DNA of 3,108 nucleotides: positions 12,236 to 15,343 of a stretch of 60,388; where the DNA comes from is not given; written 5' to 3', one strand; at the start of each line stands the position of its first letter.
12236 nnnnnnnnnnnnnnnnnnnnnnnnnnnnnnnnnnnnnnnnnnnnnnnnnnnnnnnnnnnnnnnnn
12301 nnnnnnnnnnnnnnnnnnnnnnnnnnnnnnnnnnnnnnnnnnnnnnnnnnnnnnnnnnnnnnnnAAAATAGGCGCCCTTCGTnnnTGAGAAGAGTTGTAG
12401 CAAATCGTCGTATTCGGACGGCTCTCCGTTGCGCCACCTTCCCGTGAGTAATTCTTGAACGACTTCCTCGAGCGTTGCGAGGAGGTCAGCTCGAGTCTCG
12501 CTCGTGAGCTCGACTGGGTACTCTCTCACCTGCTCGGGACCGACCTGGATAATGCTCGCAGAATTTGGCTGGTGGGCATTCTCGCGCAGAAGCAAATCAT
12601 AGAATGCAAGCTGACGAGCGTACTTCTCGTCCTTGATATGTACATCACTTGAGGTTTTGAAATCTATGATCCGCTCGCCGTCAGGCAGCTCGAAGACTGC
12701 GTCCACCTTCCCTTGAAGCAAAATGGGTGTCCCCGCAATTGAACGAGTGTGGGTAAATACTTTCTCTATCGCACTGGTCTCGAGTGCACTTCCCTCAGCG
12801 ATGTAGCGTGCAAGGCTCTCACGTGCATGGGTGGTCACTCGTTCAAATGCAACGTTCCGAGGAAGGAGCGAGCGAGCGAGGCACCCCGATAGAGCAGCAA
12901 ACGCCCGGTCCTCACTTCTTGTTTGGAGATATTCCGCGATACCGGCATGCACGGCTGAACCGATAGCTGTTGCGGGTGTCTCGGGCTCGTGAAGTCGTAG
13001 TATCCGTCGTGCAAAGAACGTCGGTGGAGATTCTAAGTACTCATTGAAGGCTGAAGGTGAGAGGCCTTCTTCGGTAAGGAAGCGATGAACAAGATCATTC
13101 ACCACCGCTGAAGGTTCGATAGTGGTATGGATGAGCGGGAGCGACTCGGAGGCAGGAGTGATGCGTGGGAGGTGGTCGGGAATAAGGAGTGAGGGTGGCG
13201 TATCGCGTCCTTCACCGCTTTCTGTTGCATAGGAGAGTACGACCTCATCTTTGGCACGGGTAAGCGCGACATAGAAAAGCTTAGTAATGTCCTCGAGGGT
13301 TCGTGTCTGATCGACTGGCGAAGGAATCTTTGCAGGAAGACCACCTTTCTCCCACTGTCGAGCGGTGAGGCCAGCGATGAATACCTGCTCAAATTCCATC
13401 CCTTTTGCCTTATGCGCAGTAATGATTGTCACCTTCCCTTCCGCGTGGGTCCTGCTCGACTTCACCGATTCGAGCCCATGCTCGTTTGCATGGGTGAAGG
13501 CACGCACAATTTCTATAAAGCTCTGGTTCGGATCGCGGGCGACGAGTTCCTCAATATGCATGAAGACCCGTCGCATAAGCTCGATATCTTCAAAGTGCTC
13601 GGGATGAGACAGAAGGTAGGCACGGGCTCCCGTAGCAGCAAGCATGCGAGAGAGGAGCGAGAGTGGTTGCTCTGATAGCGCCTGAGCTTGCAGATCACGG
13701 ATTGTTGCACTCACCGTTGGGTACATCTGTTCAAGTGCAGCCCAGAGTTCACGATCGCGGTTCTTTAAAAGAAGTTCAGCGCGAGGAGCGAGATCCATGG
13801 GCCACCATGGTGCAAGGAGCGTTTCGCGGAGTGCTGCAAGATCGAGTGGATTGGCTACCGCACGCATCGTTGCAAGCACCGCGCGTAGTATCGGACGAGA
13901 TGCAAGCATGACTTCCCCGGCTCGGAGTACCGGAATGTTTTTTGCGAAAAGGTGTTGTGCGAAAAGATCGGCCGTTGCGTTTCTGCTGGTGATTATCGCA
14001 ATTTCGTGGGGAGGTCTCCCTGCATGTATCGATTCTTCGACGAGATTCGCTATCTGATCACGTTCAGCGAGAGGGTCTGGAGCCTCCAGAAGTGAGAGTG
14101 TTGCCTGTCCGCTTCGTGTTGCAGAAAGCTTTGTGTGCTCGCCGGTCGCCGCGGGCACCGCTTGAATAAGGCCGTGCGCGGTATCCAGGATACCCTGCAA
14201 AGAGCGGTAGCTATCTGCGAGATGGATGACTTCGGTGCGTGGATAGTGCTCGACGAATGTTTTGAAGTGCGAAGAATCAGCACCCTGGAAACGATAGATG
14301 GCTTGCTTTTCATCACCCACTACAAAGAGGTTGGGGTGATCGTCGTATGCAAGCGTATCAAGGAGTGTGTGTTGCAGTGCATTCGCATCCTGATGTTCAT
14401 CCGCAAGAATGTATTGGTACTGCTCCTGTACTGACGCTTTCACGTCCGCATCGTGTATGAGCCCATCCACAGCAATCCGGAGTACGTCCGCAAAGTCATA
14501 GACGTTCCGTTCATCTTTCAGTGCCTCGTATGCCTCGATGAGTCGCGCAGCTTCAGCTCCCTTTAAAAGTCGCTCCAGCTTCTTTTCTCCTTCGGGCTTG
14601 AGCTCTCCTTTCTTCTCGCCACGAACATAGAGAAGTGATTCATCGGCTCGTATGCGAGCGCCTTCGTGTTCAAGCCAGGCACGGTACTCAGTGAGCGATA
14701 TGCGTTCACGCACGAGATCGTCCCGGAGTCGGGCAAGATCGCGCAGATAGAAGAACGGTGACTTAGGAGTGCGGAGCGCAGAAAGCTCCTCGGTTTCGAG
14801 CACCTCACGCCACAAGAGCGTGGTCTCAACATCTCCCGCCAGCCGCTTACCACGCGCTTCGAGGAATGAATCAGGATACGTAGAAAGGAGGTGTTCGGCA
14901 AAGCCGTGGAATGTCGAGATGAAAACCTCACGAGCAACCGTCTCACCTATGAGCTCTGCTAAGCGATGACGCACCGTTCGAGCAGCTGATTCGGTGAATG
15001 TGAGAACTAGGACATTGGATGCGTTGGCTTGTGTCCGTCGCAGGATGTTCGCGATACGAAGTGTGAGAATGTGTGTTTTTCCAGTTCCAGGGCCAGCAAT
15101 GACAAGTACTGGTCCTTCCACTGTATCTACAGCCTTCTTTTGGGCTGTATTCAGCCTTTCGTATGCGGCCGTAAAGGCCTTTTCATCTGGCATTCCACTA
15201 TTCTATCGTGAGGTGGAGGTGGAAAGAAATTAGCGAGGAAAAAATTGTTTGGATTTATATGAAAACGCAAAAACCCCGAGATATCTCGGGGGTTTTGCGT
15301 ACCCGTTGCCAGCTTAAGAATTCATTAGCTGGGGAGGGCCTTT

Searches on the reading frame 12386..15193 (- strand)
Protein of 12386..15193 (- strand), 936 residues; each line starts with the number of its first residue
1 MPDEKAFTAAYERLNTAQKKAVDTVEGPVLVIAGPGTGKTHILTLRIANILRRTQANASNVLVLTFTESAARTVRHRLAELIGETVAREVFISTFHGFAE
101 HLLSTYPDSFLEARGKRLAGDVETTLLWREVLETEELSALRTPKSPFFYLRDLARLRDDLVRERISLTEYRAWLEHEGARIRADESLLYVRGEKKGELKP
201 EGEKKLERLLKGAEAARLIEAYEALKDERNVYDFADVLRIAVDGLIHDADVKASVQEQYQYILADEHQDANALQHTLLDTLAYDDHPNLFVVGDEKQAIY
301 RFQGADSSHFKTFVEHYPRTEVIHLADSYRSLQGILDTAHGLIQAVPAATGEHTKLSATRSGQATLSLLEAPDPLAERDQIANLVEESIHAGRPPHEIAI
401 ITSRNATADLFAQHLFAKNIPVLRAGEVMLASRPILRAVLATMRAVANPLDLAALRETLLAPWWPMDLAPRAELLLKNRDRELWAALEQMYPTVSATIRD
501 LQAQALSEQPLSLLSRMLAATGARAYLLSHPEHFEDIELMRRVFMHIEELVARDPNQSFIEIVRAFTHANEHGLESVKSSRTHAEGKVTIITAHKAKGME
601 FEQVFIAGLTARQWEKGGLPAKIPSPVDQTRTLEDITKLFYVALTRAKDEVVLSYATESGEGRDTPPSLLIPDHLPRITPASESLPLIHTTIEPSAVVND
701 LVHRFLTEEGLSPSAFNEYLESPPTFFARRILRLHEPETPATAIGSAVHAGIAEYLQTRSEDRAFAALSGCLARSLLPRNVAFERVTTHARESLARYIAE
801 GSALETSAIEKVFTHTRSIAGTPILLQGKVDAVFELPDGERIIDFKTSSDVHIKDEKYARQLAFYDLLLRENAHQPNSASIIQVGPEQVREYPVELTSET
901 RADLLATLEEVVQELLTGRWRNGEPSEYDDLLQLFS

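Call 10: search_protein_families(library=pfam, proteins=[window:12386-15193:-], max_evalue=0.01)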
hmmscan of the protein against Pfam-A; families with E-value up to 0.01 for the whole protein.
window:12386-15193:- (936 aa): 9 families
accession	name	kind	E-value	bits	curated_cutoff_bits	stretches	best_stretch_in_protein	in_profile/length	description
PF00580.27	UvrD-helicase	-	1.3e-57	196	23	1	14-317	1-270/271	UvrD/REP helicase N-terminal domain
PF13361.12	UvrD_C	-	1.7e-31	110.3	25.6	2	481-657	203-349/350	UvrD-like helicase C-terminal domain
PF12705.13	PDDEXK_1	-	2.3e-21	77.3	22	1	711-920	2-229/247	PD-(D/E)XK nuclease superfamily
PF13245.12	AAA_19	-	5.4e-20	72.4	25.1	1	18-302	1-133/134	AAA domain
PF13538.12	UvrD_C_2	-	4.1e-08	33.4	27.4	1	588-610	2-24/52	UvrD-like helicase C-terminal domain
PF13604.12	AAA_30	-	1e-05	25.8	27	1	14-88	2-75/191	AAA domain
PF00270.35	DEAD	-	0.00079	19.6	26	1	16-84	2-71/167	DEAD/DEAH box helicase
PF13087.12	AAA_12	-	0.00089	19.3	27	0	542-652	94-189/195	AAA domain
PF01443.25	Viral_helicase1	-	0.0053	17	21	0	582-652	171-225/228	Viral superfamily 1 RNA helicase core domain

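Call 12: find_encoding_contigs(protein=window:12386-15193:-, flank=10000, max_places=10)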
Protein window:12386-15193:- (936 aa): 1 contig read that carries it; 1 place shown.
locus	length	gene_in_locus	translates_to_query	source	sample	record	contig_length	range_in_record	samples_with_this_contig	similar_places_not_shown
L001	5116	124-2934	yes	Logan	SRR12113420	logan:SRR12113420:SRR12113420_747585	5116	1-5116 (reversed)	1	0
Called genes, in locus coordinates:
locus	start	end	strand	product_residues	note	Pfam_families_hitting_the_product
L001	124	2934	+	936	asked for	PF00580:UvrD-helicase, PF13245:AAA_19, PF13604:AAA_30 (faint), PF13361:UvrD_C, PF13538:UvrD_C_2 (faint), PF12705:PDDEXK_1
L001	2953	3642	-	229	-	PF18400:Thioredoxin_12 (faint), PF13462:Thioredoxin_4, PF01323:DSBA (faint)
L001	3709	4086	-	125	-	-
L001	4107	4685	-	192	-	PF13482:RNase_H_2, PF10108:DNA_pol_B_exo2 (faint)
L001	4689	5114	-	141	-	?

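Call 13: find_related_loci(query=window:12386-15193:-, collection=genome_contigs, flank=3000)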
Query window:12386-15193:- (936 aa) in genome_contigs; peptide patterns used: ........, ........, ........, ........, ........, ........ (x = any residue, [..] = any of these).
61 stretches matched a pattern; 22 encode a relative of the query (tblastn E <= 1e-3); 22 distinct loci.
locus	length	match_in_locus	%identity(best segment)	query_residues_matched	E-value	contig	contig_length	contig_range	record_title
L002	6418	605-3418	75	1-935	0e+0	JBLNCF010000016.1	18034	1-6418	MAG: Bacillota bacterium isolate MAG132 PRJNA950955_bin39_renamed_15, whole genome shotgun sequence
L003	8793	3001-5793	74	7-936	0e+0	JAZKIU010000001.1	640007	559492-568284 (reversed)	MAG: Patescibacteria group bacterium isolate ADI_DC_SW_02_SPN_11032020-bin061_1 DCSW02SPN_B061_1_000000000001, whole gen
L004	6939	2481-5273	73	7-936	0e+0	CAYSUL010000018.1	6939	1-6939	MAG TPA_asm: uncultured Candidatus Saccharibacteria bacterium isolate SRP302447_co1_302 genome assembly, contig: NODE_29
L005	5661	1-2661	76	53-936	0e+0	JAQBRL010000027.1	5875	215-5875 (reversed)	MAG: Parcubacteria group bacterium isolate RYN_398 scaffold_6675630, whole genome shotgun sequence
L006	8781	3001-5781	70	1-924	0e+0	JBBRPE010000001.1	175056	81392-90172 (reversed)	MAG: Candidatus Paceibacteria bacterium isolate La1_metabat2.398 LA1C_B2.398_k141_1861687L_175056_cov_16.0010, whole gen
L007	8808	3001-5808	70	1-935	0e+0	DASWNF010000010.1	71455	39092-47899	MAG TPA_asm: Candidatus Paceibacterota bacterium isolate SMAG_U3407 k141_86674, whole genome shotgun sequence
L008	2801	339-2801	73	1-817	0e+0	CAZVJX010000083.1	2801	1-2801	MAG TPA_asm: uncultured Candidatus Saccharibacteria bacterium isolate SRP193066_co1_81 genome assembly, contig: NODE_389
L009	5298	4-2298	68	177-936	0e+0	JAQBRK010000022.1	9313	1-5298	MAG: Parcubacteria group bacterium isolate RYN_397 scaffold_1062760, whole genome shotgun sequence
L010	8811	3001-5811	69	3-936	0e+0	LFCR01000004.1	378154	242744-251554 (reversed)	MAG: Parcubacteria bacterium C7867-008 C7867_00009, whole genome shotgun sequence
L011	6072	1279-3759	74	7-930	0e+0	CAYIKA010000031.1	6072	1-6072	MAG TPA_asm: uncultured Candidatus Saccharibacteria bacterium isolate ERP119705_co21_69 genome assembly, contig: NODE_17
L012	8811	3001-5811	69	3-936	0e+0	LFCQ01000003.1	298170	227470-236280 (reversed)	MAG: Parcubacteria bacterium C7867-007 C7867_00011, whole genome shotgun sequence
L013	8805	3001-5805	70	4-935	0e+0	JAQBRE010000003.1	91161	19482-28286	MAG: Parcubacteria group bacterium isolate RYN_391 scaffold_2786426, whole genome shotgun sequence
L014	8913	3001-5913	32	7-918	5e-115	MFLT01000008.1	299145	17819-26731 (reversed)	MAG: Candidatus Kaiserbacteria bacterium RIFCSPLOWO2_01_FULL_45_25 rifcsplowo2_01_scaffold_520, whole genome shotgun seq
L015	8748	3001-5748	32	3-869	5e-111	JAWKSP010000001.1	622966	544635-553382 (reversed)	MAG: Candidatus Paceibacterota bacterium isolate ABC1.92 ABC1.92.fa-1, whole genome shotgun sequence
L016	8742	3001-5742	31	6-869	8e-109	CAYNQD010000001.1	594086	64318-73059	MAG TPA_asm: uncultured Candidatus Saccharibacteria bacterium isolate SRP344714_co2_382 genome assembly, contig: NODE_6_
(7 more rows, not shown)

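Call 25: find_homologous_proteins(query=window:12386-15193:-, max_evalue=1e-100)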
Query window:12386-15193:- (936 aa): 2145 proteins with E <= 1e-100 among 8000 candidates; the best 120 are listed.
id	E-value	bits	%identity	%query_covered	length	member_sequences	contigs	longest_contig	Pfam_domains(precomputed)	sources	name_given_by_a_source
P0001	0.0e+0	2058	100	100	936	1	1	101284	PF13538.13,PF12705.14,PF13604.13,PF13361.13,PF13245.13,PF00580.28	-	-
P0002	0.0e+0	1584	76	100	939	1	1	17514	PF13538.13,PF12705.14,PF01443.25,PF13604.13,PF13361.13,PF13245.13,PF00580.28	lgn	-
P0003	0.0e+0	1550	75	100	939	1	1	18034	PF13538.13,PF12705.14,PF13604.13,PF13361.13,PF13245.13,PF00580.28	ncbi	ncbi:MAG: UvrD-helicase domain-containing protein [Bacillota bacterium]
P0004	0.0e+0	1549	75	100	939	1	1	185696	PF13538.13,PF12705.14,PF13604.13,PF13361.13,PF13245.13,PF00580.28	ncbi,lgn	ncbi:MAG: ATP-dependent DNA helicase [Patescibacteria group bacterium]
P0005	0.0e+0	1517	73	99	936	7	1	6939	PF13538.13,PF12705.14,PF13604.13,PF13361.13,PF13245.13,PF00580.28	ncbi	-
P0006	0.0e+0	1516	74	99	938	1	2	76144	PF13538.13,PF12705.14,PF01443.25,PF13604.13,PF13361.13,PF13245.13,PF00580.28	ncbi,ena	-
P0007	0.0e+0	1512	73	100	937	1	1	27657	PF13538.13,PF12705.14,PF13604.13,PF13361.13,PF13245.13,PF00580.28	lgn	-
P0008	0.0e+0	1500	73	100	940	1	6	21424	PF13538.13,PF12705.14,PF01443.25,PF13604.13,PF13361.13,PF13245.13,PF00580.28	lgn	-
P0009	0.0e+0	1496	76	94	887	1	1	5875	PF13538.13,PF12705.14,PF13361.13,PF13245.13,PF00580.28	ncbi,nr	ncbi:MAG: helicase / ATP-dependent helicase PcrA, partial [Parcubacteria group bacterium]|nr:helicas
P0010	0.0e+0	1493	72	99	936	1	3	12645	PF13538.13,PF12705.14,PF13604.13,PF13361.13,PF13245.13,PF00580.28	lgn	-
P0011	0.0e+0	1491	73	99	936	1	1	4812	PF13538.13,PF12705.14,PF13604.13,PF13361.13,PF13245.13,PF00580.28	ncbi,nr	ncbi:MAG TPA: ATP-dependent DNA helicase [Candidatus Paceibacterota bacterium]|nr:ATP-dependent DNA 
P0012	0.0e+0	1483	72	99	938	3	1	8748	PF13538.13,PF12705.14,PF01443.25,PF13604.13,PF13361.13,PF13245.13,PF00580.28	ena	-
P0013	0.0e+0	1477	72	100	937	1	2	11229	PF13538.13,PF12705.14,PF13361.13,PF13245.13,PF00580.28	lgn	-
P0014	0.0e+0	1452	72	100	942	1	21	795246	PF13538.13,PF12705.14,PF13361.13,PF13245.13,PF00580.28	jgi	jgi:DNA helicase-2/ATP-dependent DNA helicase PcrA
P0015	0.0e+0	1450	70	100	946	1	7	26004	PF13538.13,PF12705.14,PF13361.13,PF13245.13,PF00580.28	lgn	-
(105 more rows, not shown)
